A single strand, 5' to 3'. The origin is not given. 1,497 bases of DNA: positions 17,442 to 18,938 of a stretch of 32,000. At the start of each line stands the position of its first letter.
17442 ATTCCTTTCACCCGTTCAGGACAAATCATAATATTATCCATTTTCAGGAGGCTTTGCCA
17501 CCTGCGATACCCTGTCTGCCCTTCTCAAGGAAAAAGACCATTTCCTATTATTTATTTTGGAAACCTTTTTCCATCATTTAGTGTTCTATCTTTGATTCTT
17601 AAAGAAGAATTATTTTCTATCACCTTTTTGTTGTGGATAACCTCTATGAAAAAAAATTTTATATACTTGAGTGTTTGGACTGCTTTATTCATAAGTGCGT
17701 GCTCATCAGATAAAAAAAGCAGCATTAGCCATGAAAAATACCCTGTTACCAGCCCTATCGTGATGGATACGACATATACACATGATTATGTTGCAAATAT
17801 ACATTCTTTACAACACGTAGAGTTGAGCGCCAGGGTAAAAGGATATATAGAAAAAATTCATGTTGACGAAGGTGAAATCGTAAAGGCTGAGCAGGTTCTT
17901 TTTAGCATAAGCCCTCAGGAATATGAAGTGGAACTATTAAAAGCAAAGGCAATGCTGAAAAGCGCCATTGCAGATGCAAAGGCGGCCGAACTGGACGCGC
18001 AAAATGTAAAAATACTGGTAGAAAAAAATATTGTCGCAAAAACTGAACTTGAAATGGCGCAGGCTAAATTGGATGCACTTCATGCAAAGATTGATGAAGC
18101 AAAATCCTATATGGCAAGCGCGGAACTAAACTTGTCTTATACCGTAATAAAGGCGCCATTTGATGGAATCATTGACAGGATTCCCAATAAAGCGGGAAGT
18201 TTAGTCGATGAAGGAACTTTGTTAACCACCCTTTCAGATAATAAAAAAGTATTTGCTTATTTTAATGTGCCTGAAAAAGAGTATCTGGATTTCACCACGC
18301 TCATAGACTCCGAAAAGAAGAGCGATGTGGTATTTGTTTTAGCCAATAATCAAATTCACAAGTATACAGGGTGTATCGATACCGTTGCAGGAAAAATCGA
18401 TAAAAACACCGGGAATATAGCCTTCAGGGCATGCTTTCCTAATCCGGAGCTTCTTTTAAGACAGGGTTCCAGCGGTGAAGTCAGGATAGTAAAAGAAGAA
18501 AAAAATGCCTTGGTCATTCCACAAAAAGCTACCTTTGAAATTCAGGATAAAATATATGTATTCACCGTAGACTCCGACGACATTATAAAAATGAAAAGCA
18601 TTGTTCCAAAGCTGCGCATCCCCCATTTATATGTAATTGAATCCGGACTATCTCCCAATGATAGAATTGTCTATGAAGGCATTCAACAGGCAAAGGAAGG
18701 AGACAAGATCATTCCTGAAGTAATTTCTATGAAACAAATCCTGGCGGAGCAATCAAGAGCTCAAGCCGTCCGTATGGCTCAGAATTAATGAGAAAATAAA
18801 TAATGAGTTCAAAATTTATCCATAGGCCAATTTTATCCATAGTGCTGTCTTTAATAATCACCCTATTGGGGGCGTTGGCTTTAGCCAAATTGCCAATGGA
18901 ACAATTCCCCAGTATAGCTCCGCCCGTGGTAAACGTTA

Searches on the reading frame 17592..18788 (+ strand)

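Call 55: search_protein_families(library=pfam, proteins=[window:17592-18788:+], max_evalue=0.001)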
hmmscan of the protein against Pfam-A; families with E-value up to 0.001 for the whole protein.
window:17592-18788:+ (398 aa): 4 families
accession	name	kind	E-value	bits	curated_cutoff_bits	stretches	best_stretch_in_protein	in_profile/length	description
PF16576.10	HlyD_D23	-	1.1e-19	71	30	1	76-292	20-211/214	Barrel-sandwich domain of CusB or HlyD membrane-fusion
PF13437.12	HlyD_3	-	2e-16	61.1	22.2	1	185-288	1-102/106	HlyD family secretion protein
PF00364.28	Biotin_lipoyl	-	2.9e-08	33.9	22.1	0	76-106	43-73/73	Biotin-requiring enzyme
PF13533.13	Biotin_lipoyl_2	-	1.7e-05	25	29.8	0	76-106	1-31/32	Biotin-lipoyl like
